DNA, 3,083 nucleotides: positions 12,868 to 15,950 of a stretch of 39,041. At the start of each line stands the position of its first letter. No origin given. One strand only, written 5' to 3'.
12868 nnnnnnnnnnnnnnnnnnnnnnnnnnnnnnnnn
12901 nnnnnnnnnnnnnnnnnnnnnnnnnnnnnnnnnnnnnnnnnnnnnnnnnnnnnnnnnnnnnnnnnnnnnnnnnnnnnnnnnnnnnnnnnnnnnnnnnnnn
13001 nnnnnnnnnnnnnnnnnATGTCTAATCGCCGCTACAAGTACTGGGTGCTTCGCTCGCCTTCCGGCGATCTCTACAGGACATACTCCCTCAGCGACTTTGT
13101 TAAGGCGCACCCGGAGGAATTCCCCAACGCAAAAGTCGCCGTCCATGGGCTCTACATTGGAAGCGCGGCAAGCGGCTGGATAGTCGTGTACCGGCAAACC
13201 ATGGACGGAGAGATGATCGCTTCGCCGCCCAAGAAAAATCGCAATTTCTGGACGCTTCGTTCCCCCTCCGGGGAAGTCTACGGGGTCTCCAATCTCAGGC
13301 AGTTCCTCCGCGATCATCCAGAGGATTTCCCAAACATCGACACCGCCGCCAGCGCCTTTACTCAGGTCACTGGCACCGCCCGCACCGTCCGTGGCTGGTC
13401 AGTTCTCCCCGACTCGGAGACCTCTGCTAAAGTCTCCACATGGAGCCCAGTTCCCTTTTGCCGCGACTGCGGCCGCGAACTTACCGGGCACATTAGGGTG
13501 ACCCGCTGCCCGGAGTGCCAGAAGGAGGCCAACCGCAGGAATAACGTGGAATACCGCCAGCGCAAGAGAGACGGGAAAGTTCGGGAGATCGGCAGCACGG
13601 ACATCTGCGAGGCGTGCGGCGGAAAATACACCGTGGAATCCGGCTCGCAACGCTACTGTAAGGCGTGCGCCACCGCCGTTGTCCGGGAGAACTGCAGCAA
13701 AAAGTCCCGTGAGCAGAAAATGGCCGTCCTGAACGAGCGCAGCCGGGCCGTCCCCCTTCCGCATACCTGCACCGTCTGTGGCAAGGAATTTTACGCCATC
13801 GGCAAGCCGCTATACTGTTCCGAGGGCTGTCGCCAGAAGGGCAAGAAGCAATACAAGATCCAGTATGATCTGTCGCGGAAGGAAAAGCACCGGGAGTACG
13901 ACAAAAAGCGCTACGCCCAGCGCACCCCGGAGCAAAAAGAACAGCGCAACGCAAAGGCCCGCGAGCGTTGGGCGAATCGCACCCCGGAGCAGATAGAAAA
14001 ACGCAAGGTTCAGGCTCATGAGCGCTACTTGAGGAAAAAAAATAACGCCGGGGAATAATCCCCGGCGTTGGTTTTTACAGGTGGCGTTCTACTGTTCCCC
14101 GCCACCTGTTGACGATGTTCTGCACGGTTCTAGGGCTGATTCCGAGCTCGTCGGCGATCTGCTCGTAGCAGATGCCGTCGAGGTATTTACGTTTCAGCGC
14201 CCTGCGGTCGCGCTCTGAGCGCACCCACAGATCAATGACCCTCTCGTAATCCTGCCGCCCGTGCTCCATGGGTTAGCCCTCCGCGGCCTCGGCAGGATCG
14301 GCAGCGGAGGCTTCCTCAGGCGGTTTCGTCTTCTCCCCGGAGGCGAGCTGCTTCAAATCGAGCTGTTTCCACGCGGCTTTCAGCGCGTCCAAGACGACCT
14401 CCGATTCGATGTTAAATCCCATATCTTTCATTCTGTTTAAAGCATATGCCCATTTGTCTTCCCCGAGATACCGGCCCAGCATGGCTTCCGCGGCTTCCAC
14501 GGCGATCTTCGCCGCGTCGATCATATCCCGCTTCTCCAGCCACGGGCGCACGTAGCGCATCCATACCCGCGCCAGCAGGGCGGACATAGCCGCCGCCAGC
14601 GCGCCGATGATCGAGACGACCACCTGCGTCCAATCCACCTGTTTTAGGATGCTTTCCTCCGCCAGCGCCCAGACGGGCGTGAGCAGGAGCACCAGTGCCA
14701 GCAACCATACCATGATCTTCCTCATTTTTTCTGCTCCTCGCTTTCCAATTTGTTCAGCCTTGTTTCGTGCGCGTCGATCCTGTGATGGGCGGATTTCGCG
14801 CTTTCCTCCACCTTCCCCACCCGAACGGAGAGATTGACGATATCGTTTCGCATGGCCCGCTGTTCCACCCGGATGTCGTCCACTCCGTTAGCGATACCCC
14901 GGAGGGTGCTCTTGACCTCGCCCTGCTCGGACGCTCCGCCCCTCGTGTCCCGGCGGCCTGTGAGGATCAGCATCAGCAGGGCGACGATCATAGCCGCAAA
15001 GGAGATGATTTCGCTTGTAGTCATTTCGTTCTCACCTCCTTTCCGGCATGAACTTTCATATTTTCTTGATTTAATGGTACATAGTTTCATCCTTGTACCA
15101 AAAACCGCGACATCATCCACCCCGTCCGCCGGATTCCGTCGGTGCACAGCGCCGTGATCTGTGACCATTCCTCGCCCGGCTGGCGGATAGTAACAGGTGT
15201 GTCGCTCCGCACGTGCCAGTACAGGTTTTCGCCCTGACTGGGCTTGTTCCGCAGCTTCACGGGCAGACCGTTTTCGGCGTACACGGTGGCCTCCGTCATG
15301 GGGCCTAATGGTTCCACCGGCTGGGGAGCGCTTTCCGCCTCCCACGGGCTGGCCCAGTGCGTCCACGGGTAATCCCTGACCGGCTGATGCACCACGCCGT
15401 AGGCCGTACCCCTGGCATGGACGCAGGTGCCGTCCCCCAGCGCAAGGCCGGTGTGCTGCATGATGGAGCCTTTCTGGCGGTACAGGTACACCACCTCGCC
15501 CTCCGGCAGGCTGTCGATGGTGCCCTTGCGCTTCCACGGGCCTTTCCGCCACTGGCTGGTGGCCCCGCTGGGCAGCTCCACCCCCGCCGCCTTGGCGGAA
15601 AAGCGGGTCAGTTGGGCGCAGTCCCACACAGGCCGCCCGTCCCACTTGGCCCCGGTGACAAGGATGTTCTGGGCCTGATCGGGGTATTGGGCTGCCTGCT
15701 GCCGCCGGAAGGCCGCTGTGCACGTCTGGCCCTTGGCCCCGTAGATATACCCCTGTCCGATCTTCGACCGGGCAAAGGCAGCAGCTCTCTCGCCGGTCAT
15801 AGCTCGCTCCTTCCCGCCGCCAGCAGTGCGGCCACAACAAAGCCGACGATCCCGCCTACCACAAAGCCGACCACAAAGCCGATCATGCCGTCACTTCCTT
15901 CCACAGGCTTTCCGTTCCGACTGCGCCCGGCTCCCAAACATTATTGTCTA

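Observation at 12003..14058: Tandem paralogous 340/346-aa genes: duplicated W-L-SP-G-Y modules, three zinc ribbons and a basic repeat tail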

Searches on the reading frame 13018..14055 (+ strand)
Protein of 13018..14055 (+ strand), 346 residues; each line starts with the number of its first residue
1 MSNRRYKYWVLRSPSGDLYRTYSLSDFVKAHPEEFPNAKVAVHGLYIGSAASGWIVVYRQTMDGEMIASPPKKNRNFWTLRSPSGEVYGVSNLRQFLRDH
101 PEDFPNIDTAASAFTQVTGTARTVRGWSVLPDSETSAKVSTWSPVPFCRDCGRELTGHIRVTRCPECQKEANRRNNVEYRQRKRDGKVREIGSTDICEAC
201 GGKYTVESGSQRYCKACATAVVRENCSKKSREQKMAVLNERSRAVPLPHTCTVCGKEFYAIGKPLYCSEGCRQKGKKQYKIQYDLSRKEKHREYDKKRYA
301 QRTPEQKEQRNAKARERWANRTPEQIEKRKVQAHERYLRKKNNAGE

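Call 4: search_protein_families(library=pfam, proteins=[window:13018-14055:+], max_evalue=10)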
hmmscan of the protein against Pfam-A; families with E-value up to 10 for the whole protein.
window:13018-14055:+ (346 aa): 11 families
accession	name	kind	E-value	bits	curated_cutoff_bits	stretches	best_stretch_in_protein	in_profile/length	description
PF12855.13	Ecl1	-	5.4e-05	24.8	28.3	1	251-329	8-81/170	TORC1 inhibitor Ecl family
PF06374.16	NDUF_C2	-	0.0015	19.2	24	2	92-108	78-94/109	NADH-ubiquinone oxidoreductase subunit b14.5b (NDUFC2)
PF12773.13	DZR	-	0.0045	17.6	27.3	1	147-174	14-37/45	Double zinc ribbon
PF18912.6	DZR_2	-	0.0051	17.1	27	3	193-221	20-46/56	Double zinc ribbon domain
PF01155.25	HypA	-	0.076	13.5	28.9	1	141-171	66-96/112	Hydrogenase/urease nickel incorporation, metallochaperone, hypA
PF09723.15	Zn_ribbon_8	-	0.37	11.3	34.4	1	148-173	8-39/41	Zinc ribbon domain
PF10080.14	FtrD-like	-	1.1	9.9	26.3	1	183-226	25-66/101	Membrane iron-sulfur containing protein FtrD-like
PF13912.12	zf-C2H2_6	-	1.4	9.5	25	1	249-258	2-11/27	C2H2-type zinc finger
PF00130.28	C1_1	-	1.6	9.1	26.5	1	146-170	12-37/53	Phorbol esters/diacylglycerol binding domain (C1 domain)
PF07191.17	Zn_ribbon_6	-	2.1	8.8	25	2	148-174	3-29/67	Double zinc ribbon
PF06221.18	zf-C2HC5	-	6.6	7.3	25.8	1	144-170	16-43/54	Putative zinc finger motif, C2HC5-type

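Call 5: search_protein_families(library=phrogs, proteins=[window:13018-14055:+], max_evalue=1)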
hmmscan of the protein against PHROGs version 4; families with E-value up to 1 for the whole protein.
window:13018-14055:+ (346 aa): 10 families
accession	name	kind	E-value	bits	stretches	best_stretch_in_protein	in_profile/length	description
phrog_1271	-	DNA, RNA and nucleotide metabolism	1.2e-09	39.1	1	144-309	115-260/361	HNH endonuclease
phrog_3794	-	unknown function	0.00011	22.7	1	249-282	9-44/50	-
phrog_23116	-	unknown function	0.00019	22.8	1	139-182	55-99/123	-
phrog_32573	-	unknown function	0.00041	21.6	1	249-285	76-112/118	-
phrog_10714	-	unknown function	0.023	15.9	0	183-220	62-98/109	-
phrog_2862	-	unknown function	0.035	15.4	1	249-312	3-65/118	-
phrog_16925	-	unknown function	0.035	15.3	1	250-325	7-80/151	-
phrog_6586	-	unknown function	0.13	13.2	1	148-183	6-39/129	-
phrog_6739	-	unknown function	0.51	11.6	1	122-175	101-154/158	-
phrog_37033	-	unknown function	0.58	11.4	0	173-226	25-75/83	-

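Call 9: search_protein_families(library=ncbifam, proteins=[window:13018-14055:+], max_evalue=1)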
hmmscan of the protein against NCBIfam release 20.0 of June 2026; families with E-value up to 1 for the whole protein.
window:13018-14055:+ (346 aa): 0 families

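Call 16: search_protein_representatives(protein=window:13018-14055:+)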
Query: 346 residues. Proteins with E-value up to 0.001 (for the whole library): 672; up to 1e-10: 270; up to 1e-30: 9. The best 150 are listed.
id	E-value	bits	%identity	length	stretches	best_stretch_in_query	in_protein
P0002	5.3e-127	440.3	65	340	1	1-322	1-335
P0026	8.5e-75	268.6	41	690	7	147-333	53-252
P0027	2.2e-55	204.8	47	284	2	4-219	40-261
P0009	1.1e-47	179.4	45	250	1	73-290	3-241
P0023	6.5e-35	137.5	81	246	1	1-85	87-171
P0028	1.7e-34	136.1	46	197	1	148-326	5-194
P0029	7.0e-33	130.8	46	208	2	147-291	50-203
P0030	3.3e-31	125.3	44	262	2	147-322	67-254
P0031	9.6e-31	123.7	48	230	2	142-292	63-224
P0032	1.1e-30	123.5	41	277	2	147-317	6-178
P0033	2.1e-30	122.6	44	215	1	146-322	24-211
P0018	3.0e-30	122.1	47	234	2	147-321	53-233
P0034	4.3e-30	121.6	43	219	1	135-323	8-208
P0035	9.1e-30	120.5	42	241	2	145-321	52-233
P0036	1.5e-29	119.8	39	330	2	147-276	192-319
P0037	2.3e-29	119.2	41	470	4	131-257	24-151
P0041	7.4e-28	114.3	37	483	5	146-289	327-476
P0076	3.5e-19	85.7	30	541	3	121-334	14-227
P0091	1.2e-17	80.7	40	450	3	70-119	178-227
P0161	2.2e-14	70.0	37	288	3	8-135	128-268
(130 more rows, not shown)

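Call 26: search_protein_families(library=pfam, proteins=[P0026, P0091, P0161, P0076, P0037, P0041], max_evalue=0.1)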
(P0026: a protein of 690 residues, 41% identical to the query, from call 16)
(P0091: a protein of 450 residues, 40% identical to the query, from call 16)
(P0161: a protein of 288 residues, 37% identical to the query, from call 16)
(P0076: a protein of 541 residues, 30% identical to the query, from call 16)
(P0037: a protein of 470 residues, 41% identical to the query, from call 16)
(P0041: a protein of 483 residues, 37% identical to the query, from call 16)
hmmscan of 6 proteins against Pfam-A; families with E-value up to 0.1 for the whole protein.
P0026 (690 aa): 3 families
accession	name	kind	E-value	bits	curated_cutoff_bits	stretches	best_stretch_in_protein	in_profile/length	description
PF06374.16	NDUF_C2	-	1.1e-10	42.2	24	0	547-575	77-103/109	NADH-ubiquinone oxidoreductase subunit b14.5b (NDUFC2)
PF09466.15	Yqai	-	0.00059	20.6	20.2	0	454-472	38-56/66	Hypothetical protein Yqai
PF09889.16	DUF2116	-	0.008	16.6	26.8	1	8-41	6-38/59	Probable treble clef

P0091 (450 aa): 1 family
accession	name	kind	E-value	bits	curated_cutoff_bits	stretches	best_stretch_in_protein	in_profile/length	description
PF06988.16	NifT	-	0.049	13.8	22.6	0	322-342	26-46/64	NifT/FixU protein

P0161 (288 aa): 0 families

P0076 (541 aa): 5 families
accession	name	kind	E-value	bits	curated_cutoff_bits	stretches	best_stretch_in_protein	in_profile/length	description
PF18912.6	DZR_2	-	2.5e-05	24.4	27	1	5-60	9-56/56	Double zinc ribbon domain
PF08792.16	A2L_zn_ribbon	-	0.0014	18.7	22.9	1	85-106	5-27/33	A2L zinc ribbon domain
PF13132.12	DUF3950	-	0.026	14.9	25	0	487-500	14-27/30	Domain of unknown function (DUF3950)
PF14319.11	Zn_Tnp_IS91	-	0.027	14.9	26.3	1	82-119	37-75/90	Transposase zinc-binding domain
PF07191.17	Zn_ribbon_6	-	0.091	13.2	25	0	55-109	2-38/67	Double zinc ribbon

P0037 (470 aa): 5 families
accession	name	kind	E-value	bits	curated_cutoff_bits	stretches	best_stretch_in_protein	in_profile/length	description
PF20038.5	HTH_59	-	0.00045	20.6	27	1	412-464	9-65/66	Helix-turn-helix domain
PF18912.6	DZR_2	-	0.00074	19.7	27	1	4-61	8-56/56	Double zinc ribbon domain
PF12773.13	DZR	-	0.0014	19.2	27.3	0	84-112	12-35/45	Double zinc ribbon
PF13912.12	zf-C2H2_6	-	0.06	13.8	25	0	4-13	2-11/27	C2H2-type zinc finger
PF18256.6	HscB_4_cys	-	0.081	13.2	26.2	0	87-109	3-25/27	Co-chaperone HscB tetracysteine metal binding motif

P0041 (483 aa): 2 families
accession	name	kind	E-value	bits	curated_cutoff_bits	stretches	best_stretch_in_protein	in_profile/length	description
PF12855.13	Ecl1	-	0.00026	22.6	28.3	1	434-464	4-34/170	TORC1 inhibitor Ecl family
PF00130.28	C1_1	-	0.02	15.1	26.5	0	433-459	9-35/53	Phorbol esters/diacylglycerol binding domain (C1 domain)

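Call 27: search_protein_families(library=phrogs, proteins=[P0026, P0091, P0161, P0076, P0028], max_evalue=0.01)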
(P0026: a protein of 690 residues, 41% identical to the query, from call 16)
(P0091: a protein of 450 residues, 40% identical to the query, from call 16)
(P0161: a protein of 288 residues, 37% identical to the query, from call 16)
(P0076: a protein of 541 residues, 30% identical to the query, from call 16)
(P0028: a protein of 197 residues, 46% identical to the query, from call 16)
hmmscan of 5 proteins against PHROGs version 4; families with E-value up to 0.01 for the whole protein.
P0026 (690 aa): 1 family
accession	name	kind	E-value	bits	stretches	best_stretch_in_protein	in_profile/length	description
phrog_1271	-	DNA, RNA and nucleotide metabolism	1.5e-06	28.9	1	3-227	114-261/361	HNH endonuclease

P0091 (450 aa): 0 families

P0161 (288 aa): 3 families
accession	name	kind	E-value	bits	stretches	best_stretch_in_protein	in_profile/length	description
phrog_12986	-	unknown function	0.002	19.3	1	3-46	4-47/130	-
phrog_1271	-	DNA, RNA and nucleotide metabolism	0.0037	17.7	1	5-51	212-254/361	HNH endonuclease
phrog_22270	-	unknown function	0.0043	17.5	0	65-110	210-253/255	-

P0076 (541 aa): 7 families
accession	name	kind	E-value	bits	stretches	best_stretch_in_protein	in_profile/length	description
phrog_1271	-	DNA, RNA and nucleotide metabolism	5.2e-09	37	2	83-171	177-246/361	HNH endonuclease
phrog_99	-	DNA, RNA and nucleotide metabolism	7.4e-07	30.2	1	214-321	208-299/383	HNH endonuclease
phrog_4578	-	DNA, RNA and nucleotide metabolism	0.0013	19.7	1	215-274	63-119/130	HNH endonuclease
phrog_1333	-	unknown function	0.0015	19.6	0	61-120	78-137/166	-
phrog_32573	-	unknown function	0.0024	19.1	1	136-183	71-116/118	-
phrog_10714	-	unknown function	0.0051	18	0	83-115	73-104/109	-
phrog_54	-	other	0.0052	18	0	61-116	12-70/75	DksA-like zinc-finger protein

P0028 (197 aa): 3 families
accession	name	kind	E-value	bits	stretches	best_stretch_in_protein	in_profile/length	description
phrog_1271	-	DNA, RNA and nucleotide metabolism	2.5e-07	31.4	1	1-168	115-248/361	HNH endonuclease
phrog_8931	-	unknown function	2.7e-06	28.6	0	4-27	30-53/60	-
phrog_19431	-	unknown function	0.0084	17.1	1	106-147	10-53/81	-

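Call 73: search_protein_families(library=padloc, proteins=[window:13018-14055:+, P0026], max_evalue=0.1)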
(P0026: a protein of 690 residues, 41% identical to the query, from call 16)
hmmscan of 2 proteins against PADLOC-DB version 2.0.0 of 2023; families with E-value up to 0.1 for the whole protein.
window:13018-14055:+ (346 aa): 0 families

P0026 (690 aa): 0 families

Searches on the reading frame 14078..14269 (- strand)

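Call 14: search_protein_families(library=phrogs, proteins=[window:14078-14269:-], max_evalue=0.01)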
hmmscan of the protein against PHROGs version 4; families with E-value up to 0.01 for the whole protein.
window:14078-14269:- (64 aa): 15 families
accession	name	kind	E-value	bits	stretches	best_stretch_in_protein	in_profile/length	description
phrog_36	-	transcription regulation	7.2e-06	26.8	1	19-55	142-178/220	transcriptional regulator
phrog_645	-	DNA, RNA and nucleotide metabolism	3.4e-05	25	1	17-56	23-62/196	Rnase E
phrog_248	-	transcription regulation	0.00034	21.7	1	8-54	83-127/161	transcriptional activator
phrog_4151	-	DNA, RNA and nucleotide metabolism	0.00036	21.4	1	19-56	7-46/154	DNA binding protein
phrog_1740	-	transcription regulation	0.00044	19.9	1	18-58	170-210/567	RNA polymerase sigma factor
phrog_20467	-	DNA, RNA and nucleotide metabolism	0.0017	19.2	1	18-55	64-101/112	HNH endonuclease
phrog_1190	-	transcription regulation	0.0017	19.1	1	18-57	113-152/167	RNA polymerase sigma factor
phrog_4538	-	unknown function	0.0038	17.2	1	16-57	352-393/447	-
phrog_11138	-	unknown function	0.004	18.5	1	5-55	79-130/142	-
phrog_664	-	DNA, RNA and nucleotide metabolism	0.0046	17.8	1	23-56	43-76/210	DNA binding protein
phrog_1558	-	unknown function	0.007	17.2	1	19-54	121-158/178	-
phrog_1381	-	moron, auxiliary metabolic gene and host takeover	0.0071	16.7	1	24-57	16-51/264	plasmid antitoxin with HTH domain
phrog_59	-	DNA, RNA and nucleotide metabolism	0.0073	16.7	1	17-57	245-273/423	HNH endonuclease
phrog_8503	-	unknown function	0.0077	17.4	0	32-61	14-42/76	-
phrog_1157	-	integration and excision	0.0097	16.1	0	25-55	10-40/422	transposase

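Call 15: search_protein_families(library=pfam, proteins=[window:14078-14269:-], max_evalue=0.01)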
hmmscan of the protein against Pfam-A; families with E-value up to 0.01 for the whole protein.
window:14078-14269:- (64 aa): 15 families
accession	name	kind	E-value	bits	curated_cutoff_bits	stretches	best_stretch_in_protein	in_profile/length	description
PF13384.12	HTH_23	-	1.3e-11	44.3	24.6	1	18-57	3-42/50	Homeodomain-like domain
PF08281.18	Sigma70_r4_2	-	1.6e-08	34.5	25.7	1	18-55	12-49/54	Sigma-70, region 4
PF13518.12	HTH_28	-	4.4e-05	23.9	25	1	27-57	7-37/52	Helix-turn-helix domain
PF13551.12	HTH_29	-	6.2e-05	23.4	28.1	1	35-57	15-37/64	Winged helix-turn helix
PF04545.22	Sigma70_r4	-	7.9e-05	22.5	24.1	1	18-55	6-43/50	Sigma-70, region 4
PF13936.12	HTH_38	-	0.00013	22.1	27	1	20-55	8-43/44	Helix-turn-helix domain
PF13412.12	HTH_24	-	0.00062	19.7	21.9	1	32-55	17-40/48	Winged helix-turn-helix DNA-binding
PF00196.25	GerE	-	0.00082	19.4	23.5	1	29-51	14-36/57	Bacterial regulatory proteins, luxR family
PF07638.17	Sigma70_ECF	-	0.001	19.5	21.1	1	15-59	134-178/185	ECF sigma factor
PF13542.12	HTH_Tnp_ISL3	-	0.0015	18.4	27.4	1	37-56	31-50/51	Helix-turn-helix domain of transposase family ISL3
PF13613.12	HTH_Tnp_4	-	0.0037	17.3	27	1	35-63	22-50/53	Helix-turn-helix of DDE superfamily endonuclease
PF06056.18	Terminase_5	-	0.0052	17.1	20.3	1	29-55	10-36/58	Putative ATPase subunit of terminase (gpP-like)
PF13730.12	HTH_36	-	0.0073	16.5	25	0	34-54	27-47/55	Helix-turn-helix domain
PF13545.12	HTH_Crp_2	-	0.0075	16.6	27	1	35-57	25-47/70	Crp-like helix-turn-helix domain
PF01381.28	HTH_3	-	0.0098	16.3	23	0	35-54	12-31/55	Helix-turn-helix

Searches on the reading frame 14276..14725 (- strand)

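Call 14: search_protein_families(library=phrogs, proteins=[window:14276-14725:-], max_evalue=0.01)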
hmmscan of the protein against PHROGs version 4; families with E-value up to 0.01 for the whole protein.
window:14276-14725:- (150 aa): 3 families
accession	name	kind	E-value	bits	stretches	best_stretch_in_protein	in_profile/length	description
phrog_6918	-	lysis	1.9e-05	25.7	1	42-134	11-110/114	holin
phrog_2609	-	lysis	0.00051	21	1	31-147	5-128/145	holin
phrog_4316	-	unknown function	0.0067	17.6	0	8-54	25-63/89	-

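Call 15: search_protein_families(library=pfam, proteins=[window:14276-14725:-], max_evalue=0.01)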
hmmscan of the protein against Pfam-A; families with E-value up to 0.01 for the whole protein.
window:14276-14725:- (150 aa): 1 family
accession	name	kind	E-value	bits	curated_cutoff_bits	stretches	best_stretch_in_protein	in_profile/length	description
PF09682.15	Phage_holin_6_1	-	0.00015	22.6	24.9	1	34-102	7-75/101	Bacteriophage holin of superfamily 6 (Holin_LLH)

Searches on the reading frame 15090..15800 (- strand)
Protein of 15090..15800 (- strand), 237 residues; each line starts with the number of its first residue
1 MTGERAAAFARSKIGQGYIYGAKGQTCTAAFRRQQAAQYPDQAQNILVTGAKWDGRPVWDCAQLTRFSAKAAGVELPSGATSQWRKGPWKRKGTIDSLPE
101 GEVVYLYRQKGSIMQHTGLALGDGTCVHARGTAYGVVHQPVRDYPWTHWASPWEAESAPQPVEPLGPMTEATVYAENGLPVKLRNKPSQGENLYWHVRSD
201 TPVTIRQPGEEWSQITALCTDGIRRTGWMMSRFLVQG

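Call 14: search_protein_families(library=phrogs, proteins=[window:15090-15800:-], max_evalue=0.01)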
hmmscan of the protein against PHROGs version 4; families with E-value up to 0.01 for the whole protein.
window:15090-15800:- (237 aa): 3 families
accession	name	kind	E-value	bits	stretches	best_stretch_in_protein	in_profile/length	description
phrog_329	-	tail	3.7e-10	39.7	1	22-147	522-647/949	minor tail protein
phrog_12508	-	unknown function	1e-06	29.5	1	55-133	161-236/260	-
phrog_400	-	tail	0.0014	18.6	1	54-136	550-631/654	tail protein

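Call 15: search_protein_families(library=pfam, proteins=[window:15090-15800:-], max_evalue=0.01)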
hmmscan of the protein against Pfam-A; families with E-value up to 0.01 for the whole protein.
window:15090-15800:- (237 aa): 2 families
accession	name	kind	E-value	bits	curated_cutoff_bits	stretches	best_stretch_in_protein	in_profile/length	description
PF00877.26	NLPC_P60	-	8.2e-08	32.6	23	1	57-148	12-98/105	NlpC/P60 family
PF06347.19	SH3_4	-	0.00059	20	24.1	1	181-216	5-40/56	Bacterial SH3 domain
